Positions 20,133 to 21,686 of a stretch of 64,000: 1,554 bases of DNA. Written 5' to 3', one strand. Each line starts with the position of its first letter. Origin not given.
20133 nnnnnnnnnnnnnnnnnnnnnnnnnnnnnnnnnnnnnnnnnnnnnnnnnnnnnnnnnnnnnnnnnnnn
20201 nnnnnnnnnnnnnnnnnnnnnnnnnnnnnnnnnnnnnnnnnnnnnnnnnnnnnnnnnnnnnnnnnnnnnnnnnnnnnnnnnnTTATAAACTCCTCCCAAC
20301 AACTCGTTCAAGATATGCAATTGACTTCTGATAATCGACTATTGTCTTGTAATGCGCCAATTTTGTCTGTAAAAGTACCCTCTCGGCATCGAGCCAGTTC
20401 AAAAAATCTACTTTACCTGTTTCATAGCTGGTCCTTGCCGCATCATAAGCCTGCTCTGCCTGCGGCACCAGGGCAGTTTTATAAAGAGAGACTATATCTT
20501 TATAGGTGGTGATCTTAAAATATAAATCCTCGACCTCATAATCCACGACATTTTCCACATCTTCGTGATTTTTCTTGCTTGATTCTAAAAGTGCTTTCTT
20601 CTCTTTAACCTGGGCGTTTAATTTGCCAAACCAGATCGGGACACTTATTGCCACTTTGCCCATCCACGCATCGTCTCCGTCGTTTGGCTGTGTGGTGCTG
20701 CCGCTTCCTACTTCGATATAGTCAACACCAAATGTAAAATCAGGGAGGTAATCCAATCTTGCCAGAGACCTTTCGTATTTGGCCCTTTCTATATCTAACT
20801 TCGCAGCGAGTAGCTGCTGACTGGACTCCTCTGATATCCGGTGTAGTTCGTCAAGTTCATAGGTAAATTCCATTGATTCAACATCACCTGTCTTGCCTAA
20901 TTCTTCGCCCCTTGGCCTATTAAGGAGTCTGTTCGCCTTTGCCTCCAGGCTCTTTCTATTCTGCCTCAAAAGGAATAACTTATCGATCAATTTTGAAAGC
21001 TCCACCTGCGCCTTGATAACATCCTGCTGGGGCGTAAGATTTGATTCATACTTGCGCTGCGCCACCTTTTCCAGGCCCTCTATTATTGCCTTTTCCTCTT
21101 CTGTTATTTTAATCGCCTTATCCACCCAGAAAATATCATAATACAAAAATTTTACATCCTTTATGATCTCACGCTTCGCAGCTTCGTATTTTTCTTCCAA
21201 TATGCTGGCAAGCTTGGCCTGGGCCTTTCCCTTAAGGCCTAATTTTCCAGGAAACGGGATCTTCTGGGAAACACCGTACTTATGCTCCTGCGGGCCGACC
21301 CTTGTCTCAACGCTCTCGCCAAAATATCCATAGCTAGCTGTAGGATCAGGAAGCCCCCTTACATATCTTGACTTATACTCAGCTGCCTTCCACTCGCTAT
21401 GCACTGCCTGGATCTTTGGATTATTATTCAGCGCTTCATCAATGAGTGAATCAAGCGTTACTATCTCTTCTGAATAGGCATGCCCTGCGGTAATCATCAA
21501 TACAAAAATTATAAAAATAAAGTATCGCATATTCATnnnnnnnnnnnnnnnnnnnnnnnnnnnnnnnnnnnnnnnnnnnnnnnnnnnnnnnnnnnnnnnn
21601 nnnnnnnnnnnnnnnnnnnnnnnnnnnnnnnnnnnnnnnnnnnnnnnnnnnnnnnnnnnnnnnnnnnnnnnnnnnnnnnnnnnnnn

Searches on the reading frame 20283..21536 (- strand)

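Call 75: search_protein_families(library=pfam, alignment_id=A3, max_evalue=0.00001)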
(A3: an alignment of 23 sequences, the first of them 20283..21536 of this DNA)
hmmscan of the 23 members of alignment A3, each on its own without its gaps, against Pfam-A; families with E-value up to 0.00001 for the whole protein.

A. member 1, window:20283-21536:- (417 aa): 1 family
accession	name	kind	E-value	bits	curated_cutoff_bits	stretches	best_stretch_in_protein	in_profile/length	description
PF02321.23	OEP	-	2.6e-51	174.5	22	2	228-414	1-187/187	Outer membrane efflux protein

B. families by the number of members that match (of 23 scanned): 35 families (the first 25 are shown)
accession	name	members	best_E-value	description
PF04055.27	Radical_SAM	2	2e-28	Radical SAM superfamily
PF00490.27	ALAD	1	8.8e-121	Delta-aminolevulinic acid dehydratase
PF00202.27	Aminotran_3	1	7.5e-65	Aminotransferase class-III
PF01379.25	Porphobil_deam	1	3e-55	Porphobilinogen deaminase, dipyromethane cofactor binding domain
PF02421.24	FeoB_N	1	3.8e-54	Ferrous iron transport protein B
PF02321.23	OEP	1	2.6e-51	Outer membrane efflux protein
PF13548.11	DUF4126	1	1.2e-50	Domain of unknown function (DUF4126)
PF07992.20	Pyr_redox_2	1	3.6e-45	Pyridine nucleotide-disulphide oxidoreductase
PF00590.25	TP_methylase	1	5.8e-45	Tetrapyrrole (Corrin/Porphyrin) Methylases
PF01507.26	PAPS_reduct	1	2e-39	Phosphoadenosine phosphosulfate reductase domain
PF07670.19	Gate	1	8.6e-35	Nucleoside recognition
PF13738.12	Pyr_redox_3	1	7.7e-32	Pyridine nucleotide-disulphide oxidoreductase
PF01077.27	NIR_SIR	1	1.6e-30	Nitrite and sulphite reductase 4Fe-4S domain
PF01880.24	Desulfoferrodox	1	5.7e-30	Desulfoferrodoxin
PF16199.10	Radical_SAM_C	1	1.7e-28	Radical_SAM C-terminal domain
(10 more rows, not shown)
